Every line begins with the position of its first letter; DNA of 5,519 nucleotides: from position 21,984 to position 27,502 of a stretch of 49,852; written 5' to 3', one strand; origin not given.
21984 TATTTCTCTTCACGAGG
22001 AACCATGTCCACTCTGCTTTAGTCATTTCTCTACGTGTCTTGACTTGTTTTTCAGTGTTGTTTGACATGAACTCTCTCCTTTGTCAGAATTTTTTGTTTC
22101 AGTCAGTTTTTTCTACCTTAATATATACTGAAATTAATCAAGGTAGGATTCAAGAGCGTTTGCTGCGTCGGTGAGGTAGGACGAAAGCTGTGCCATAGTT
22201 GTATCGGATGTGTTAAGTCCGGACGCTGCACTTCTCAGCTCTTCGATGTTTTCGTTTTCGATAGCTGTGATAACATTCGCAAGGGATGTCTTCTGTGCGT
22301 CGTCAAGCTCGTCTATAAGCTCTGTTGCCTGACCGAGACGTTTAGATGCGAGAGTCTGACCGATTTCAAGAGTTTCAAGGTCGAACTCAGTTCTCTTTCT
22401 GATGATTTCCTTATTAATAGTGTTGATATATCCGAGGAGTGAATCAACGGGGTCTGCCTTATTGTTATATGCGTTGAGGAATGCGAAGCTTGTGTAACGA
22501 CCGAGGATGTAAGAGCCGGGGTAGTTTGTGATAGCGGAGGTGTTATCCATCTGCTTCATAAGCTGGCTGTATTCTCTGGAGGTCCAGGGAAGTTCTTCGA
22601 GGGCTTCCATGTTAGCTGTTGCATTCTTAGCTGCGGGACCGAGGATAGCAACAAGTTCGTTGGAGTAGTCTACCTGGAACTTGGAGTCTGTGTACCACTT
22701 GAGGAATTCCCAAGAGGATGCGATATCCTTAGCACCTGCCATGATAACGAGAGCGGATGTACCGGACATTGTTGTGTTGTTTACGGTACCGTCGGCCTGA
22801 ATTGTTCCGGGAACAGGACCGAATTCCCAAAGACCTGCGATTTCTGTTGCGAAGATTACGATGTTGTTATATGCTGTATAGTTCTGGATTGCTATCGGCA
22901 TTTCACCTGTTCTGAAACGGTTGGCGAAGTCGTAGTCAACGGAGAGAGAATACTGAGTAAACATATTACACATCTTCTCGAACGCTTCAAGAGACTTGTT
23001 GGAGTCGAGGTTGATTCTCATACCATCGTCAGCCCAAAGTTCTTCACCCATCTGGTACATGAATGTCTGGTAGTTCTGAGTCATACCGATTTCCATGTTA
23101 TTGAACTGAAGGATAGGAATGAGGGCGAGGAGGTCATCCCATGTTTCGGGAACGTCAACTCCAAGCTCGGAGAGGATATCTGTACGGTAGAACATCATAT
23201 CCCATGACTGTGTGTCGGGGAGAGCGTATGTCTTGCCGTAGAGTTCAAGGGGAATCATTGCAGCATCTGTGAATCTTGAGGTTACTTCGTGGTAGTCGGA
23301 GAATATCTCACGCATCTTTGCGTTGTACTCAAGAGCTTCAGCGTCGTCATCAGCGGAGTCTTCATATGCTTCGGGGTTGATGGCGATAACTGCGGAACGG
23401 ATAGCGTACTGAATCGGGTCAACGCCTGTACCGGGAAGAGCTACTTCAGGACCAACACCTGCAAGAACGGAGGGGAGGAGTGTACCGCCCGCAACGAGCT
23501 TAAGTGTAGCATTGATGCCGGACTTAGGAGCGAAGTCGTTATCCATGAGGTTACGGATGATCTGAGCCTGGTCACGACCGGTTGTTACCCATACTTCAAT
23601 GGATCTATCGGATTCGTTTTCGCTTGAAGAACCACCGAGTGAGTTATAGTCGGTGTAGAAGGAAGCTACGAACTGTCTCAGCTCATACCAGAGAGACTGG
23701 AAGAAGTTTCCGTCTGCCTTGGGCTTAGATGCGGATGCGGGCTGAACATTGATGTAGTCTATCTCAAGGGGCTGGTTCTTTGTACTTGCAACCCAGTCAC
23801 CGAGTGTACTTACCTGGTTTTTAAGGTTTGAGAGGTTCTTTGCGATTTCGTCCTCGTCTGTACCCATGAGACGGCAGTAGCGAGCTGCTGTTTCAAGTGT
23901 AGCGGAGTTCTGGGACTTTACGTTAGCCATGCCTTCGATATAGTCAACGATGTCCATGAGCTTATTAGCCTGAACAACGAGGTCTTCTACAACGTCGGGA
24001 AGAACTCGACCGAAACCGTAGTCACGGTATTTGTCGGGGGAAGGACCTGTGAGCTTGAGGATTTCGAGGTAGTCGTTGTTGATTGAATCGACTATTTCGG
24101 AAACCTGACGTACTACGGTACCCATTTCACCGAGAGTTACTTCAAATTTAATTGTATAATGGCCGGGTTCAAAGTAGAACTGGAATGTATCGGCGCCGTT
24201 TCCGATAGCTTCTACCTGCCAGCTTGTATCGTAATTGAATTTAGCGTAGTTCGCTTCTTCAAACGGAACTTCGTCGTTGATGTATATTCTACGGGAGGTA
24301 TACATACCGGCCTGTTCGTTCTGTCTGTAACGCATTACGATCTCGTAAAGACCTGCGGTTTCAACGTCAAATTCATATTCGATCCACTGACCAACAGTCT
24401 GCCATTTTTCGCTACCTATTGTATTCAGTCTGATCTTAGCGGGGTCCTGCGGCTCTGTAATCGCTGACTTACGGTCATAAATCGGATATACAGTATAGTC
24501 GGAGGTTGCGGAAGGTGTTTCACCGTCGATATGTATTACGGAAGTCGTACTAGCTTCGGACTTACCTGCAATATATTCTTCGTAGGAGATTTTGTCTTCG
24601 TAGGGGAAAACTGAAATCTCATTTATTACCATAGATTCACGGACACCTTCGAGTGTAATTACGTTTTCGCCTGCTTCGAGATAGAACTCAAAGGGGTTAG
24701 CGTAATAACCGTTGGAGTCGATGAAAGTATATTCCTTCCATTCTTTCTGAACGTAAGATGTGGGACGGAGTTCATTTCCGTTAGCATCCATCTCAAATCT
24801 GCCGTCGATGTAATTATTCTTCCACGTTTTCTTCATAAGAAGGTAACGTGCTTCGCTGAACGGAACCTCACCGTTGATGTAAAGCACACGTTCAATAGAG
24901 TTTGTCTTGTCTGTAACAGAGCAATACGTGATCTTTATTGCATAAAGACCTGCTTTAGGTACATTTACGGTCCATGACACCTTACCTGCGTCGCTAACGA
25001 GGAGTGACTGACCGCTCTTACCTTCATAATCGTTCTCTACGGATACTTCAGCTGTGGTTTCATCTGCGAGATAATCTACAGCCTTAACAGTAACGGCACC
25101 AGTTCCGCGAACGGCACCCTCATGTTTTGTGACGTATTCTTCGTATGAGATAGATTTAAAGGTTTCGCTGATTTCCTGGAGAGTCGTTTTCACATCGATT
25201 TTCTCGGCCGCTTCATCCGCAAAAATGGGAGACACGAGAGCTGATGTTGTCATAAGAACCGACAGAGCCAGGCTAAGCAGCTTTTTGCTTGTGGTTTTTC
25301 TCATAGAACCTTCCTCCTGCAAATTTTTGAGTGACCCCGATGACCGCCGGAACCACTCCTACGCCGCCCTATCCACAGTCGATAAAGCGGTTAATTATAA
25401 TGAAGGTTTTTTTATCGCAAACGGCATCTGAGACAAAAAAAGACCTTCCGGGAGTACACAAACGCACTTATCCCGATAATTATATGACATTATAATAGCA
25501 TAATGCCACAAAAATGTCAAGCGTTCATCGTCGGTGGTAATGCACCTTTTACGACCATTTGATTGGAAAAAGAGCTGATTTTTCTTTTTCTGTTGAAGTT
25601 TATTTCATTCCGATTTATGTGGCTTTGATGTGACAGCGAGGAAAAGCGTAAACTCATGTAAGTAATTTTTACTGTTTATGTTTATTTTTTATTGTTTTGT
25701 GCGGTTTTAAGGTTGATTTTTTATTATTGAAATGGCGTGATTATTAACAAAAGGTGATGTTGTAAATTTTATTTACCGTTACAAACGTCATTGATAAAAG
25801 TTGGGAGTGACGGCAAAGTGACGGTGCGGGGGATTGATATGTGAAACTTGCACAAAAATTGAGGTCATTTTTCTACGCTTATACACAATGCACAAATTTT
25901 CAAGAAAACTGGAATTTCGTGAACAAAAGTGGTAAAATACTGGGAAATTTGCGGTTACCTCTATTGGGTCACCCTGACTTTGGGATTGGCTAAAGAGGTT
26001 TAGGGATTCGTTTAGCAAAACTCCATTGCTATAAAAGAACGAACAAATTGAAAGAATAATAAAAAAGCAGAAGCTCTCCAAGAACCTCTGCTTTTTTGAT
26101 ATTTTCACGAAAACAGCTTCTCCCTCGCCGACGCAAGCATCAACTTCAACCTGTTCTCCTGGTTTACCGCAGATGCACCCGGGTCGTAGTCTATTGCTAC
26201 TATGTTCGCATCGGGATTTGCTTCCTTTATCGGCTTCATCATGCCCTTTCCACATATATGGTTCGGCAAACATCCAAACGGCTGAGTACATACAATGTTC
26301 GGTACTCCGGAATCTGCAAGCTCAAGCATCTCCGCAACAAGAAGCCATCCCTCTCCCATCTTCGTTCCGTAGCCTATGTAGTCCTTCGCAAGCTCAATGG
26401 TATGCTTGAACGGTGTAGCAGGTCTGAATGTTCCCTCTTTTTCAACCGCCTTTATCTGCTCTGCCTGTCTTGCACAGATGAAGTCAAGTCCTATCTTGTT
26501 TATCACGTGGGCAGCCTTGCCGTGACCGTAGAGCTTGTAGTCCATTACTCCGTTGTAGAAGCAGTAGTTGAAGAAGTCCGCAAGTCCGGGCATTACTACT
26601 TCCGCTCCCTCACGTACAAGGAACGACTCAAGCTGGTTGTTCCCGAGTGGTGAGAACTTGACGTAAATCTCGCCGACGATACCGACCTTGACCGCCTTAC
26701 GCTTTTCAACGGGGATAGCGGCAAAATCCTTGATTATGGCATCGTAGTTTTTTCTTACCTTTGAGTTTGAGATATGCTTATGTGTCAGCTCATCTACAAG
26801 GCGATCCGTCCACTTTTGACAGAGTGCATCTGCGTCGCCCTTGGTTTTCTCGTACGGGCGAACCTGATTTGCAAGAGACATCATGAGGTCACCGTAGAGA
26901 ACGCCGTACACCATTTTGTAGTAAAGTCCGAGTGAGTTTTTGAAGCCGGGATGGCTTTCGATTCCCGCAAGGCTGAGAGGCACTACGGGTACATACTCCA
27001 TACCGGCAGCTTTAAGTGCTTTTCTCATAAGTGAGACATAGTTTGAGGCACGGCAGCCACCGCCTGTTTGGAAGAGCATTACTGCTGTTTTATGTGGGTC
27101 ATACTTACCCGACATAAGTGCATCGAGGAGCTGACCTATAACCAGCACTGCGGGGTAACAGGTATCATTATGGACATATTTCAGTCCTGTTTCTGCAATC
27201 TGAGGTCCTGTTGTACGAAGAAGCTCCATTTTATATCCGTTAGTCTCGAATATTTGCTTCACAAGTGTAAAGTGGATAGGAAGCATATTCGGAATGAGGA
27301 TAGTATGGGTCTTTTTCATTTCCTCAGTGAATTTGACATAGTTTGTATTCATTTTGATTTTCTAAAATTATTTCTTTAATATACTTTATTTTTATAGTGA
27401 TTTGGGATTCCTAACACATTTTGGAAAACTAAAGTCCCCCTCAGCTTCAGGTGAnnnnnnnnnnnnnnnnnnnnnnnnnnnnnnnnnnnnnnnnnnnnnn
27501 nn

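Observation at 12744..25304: Seven-gene operon: one giant CBM-bearing binding protein, two permease pairs, an NHL/Yip1 membrane fusion and a 1081-aa secreted protein, with no ATPase and no regulator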

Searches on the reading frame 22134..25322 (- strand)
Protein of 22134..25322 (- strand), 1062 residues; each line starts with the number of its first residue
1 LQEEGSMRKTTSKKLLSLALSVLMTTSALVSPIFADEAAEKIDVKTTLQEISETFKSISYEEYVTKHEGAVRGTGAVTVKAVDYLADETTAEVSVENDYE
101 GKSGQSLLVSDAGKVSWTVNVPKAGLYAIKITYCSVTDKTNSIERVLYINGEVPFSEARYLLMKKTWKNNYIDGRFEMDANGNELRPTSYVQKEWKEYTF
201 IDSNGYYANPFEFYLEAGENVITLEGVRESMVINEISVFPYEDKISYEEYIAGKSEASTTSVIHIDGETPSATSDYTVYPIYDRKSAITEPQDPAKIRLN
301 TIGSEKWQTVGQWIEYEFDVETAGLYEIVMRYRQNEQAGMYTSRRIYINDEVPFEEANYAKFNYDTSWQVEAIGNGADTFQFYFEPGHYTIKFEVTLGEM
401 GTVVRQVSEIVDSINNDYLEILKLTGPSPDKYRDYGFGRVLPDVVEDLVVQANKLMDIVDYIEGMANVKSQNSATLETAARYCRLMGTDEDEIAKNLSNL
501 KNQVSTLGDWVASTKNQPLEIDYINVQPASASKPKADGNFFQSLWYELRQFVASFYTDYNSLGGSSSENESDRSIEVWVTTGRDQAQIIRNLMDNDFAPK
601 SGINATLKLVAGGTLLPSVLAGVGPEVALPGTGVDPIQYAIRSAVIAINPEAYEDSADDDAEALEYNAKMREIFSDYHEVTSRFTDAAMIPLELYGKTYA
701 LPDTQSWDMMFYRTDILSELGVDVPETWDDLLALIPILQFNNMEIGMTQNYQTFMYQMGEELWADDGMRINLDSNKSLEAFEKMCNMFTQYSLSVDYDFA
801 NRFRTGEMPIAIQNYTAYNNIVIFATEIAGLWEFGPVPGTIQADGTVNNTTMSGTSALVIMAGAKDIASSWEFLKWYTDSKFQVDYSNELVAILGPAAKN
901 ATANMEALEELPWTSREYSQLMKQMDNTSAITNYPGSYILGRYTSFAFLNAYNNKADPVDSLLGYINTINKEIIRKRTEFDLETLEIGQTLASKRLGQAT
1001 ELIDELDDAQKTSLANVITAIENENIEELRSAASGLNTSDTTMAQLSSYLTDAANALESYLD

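Call 4: search_protein_families(library=pfam, proteins=[window:22134-25322:-], max_evalue=0.01)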
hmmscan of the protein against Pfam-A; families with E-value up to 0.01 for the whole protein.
window:22134-25322:- (1062 aa): 3 families
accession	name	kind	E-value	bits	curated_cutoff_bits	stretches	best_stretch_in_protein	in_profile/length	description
PF01547.30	SBP_bac_1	-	6.5e-15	56.3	26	1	687-882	104-305/307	Bacterial extracellular solute-binding protein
PF25275.1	Golvesin_C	-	1.5e-05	25.5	31.6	0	96-142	28-70/132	Golvesin C-terminal domain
PF16990.11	CBM_35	-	9.9e-05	23.1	28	0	102-137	24-60/121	Carbohydrate binding module (family 35)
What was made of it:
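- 22134..25304 (-): Giant extracellular solute-binding protein (1056 aa): type-I signal peptide, two CBM35-like beta-sandwich domains, a helical linker, an SBP_bac_1 fold and a C-terminal helical tail. Pfam SBP_bac_1 E 6.5e-15 (call 4).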

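Call 9: search_protein_families(library=ncbifam, proteins=[window:22134-25322:-], max_evalue=0.001)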
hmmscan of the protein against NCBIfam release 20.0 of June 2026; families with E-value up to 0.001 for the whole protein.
window:22134-25322:- (1062 aa): 0 families

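Call 28: search_solved_structures(query=window:22134-25304:-, max_evalue=1)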
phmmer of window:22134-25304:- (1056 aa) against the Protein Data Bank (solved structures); distinct sequences matched with E-value up to 1: 30.
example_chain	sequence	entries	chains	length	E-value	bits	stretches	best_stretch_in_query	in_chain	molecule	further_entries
3jzj_A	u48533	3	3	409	3.6e-05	25.2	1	687-884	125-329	Acarbose/maltose binding protein GacH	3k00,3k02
3k01_A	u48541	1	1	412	3.7e-05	25.2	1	687-884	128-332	Acarbose/maltose binding protein GacH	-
2vzp_A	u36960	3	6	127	0.00063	21.1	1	76-150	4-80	EXO-BETA-D-GLUCOSAMINIDASE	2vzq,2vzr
5ysb_A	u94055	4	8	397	0.00076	20.8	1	682-731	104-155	Lin1841 protein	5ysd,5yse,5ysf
7vfr_A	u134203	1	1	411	0.0012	20.2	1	671-878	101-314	Extracellular solute-binding protein, family 1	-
7vfq_A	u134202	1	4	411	0.0012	20.2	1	671-878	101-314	Extracellular solute-binding protein, family 1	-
6lce_A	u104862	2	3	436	0.0058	17.9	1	751-894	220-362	ABC transporter substrate binding component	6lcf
5u2p_A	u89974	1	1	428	0.0059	17.8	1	679-732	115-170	Sugar ABC transporter substrate-binding protein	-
6dtq_A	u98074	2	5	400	0.0092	17.2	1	669-784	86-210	maltose-binding protein MalE3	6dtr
1elj_A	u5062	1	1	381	0.014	16.6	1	673-877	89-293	MALTODEXTRIN-BINDING PROTEIN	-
1eu8_A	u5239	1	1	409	0.016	16.4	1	678-751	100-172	TREHALOSE/MALTOSE BINDING PROTEIN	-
9lff_A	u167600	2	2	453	0.018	16.3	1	690-763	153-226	SN-glycerol-3-phophate ABC transporter, periplasmic SN-glycerol-3-phosphate-binding protei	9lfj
7ehp_A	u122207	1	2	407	0.028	15.6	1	687-728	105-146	chitin oligosaccahride binding protein NagB1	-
3quf_A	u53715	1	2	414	0.038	15.2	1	678-733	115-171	Extracellular solute-binding protein, family 1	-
4r9f_A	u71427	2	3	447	0.15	13.2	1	674-757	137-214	MBP1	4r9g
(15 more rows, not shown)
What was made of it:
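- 22134..25304 (-): PDB sequence hits to sugar binding proteins such as GacH (call 28).
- On CUT1-type (type I) carbohydrate ABC importer: PDB sequence hits to sugar binding proteins (call 28).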

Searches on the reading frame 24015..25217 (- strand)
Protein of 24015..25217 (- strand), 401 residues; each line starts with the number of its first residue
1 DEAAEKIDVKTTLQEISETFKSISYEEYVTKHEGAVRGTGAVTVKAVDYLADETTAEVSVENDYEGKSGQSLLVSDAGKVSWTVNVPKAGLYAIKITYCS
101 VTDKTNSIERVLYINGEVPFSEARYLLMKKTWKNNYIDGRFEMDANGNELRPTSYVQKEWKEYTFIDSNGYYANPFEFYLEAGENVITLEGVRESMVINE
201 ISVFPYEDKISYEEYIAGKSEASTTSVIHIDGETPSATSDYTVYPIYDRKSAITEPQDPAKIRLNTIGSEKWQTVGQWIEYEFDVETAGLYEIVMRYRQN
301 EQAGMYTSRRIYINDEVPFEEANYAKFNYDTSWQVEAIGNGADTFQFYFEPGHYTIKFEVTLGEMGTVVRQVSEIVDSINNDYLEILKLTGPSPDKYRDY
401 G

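Call 77: search_solved_structures(query=A6, max_evalue=1, show_alignments=0)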
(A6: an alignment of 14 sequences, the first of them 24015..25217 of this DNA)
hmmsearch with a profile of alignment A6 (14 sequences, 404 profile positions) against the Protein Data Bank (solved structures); distinct sequences matched with E-value up to 1: 15.
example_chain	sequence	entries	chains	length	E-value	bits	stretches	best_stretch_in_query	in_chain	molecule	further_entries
5x7g_A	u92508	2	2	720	1.2e-08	37.4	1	281-378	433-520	Cycloisomaltooligosaccharide glucanotransferase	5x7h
8zvk_A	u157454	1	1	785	6.5e-06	28.4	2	281-319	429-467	AaBgIC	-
3wnl_A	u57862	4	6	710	0.00011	24.4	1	281-378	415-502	Cycloisomaltooligosaccharide glucanotransferase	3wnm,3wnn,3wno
3wnk_A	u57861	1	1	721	0.00011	24.4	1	281-378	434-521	Cycloisomaltooligosaccharide glucanotransferase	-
3wnp_A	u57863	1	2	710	0.0013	20.8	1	281-378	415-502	Cycloisomaltooligosaccharide glucanotransferase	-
2vzp_A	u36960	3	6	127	0.0077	18.3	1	83-113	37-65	EXO-BETA-D-GLUCOSAMINIDASE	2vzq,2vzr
2w47_A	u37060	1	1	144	0.035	16.1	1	78-124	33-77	LIPOLYTIC ENZYME, G-D-S-L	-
2w1w_A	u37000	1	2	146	0.039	16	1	78-124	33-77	LIPOLYTIC ENZYME, G-D-S-L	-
2vzo_A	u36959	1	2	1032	0.081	14.9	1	284-308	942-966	EXO-BETA-D-GLUCOSAMINIDASE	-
2vzs_A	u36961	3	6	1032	0.081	14.9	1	284-308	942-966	EXO-BETA-D-GLUCOSAMINIDASE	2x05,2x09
2vzu_A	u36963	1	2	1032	0.081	14.9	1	284-308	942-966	EXO-BETA-D-GLUCOSAMINIDASE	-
2vzt_A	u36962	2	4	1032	0.081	14.9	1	284-308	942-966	EXO-BETA-D-GLUCOSAMINIDASE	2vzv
2y8k_A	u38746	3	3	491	0.35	12.8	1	277-306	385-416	CARBOHYDRATE BINDING FAMILY 6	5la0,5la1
5la2_A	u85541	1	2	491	0.35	12.8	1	277-306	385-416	Carbohydrate binding family 6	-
5g56_A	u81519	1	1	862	0.6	12.1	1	277-306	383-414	CARBOHYDRATE BINDING FAMILY 6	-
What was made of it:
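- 22134..25304 (-): N-terminal profile against PDB: CBM35 of CITase E 1.2e-8, CBM35 2vzp E 0.008 (call 77).
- On CBM35 carbohydrate-binding module: The family profile of the N-terminal region matches the CBM35 of CITase at E 1.2e-8 (second domain) and CBM35 2vzp at E 0.008 (first domain) (call 77).
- Checked: It becomes significant only with a family profile (E 1.2e-8 to a solved CBM35; call 77).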

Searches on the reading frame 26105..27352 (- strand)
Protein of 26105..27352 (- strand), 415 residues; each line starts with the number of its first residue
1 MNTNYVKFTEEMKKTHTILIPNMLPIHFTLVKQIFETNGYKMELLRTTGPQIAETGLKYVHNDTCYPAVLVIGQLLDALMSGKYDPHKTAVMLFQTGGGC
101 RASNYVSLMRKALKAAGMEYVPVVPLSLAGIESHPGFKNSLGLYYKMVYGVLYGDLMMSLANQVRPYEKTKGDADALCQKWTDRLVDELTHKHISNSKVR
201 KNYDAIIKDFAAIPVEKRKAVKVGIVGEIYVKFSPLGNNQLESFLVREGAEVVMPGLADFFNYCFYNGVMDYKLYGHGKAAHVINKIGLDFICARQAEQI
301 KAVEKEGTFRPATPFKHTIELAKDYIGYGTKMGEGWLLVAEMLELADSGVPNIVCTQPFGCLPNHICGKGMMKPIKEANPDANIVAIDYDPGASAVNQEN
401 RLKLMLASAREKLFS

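Call 7: search_protein_families(library=pfam, proteins=[window:26105-27352:-], max_evalue=0.001)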
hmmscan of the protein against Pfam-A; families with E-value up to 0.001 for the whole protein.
window:26105-27352:- (415 aa): 1 family
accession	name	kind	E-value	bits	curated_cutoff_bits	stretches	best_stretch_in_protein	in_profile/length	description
PF09989.15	DUF2229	-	1.3e-06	28.7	29.4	1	20-77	4-64/218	CoA enzyme activase uncharacterised domain (DUF2229)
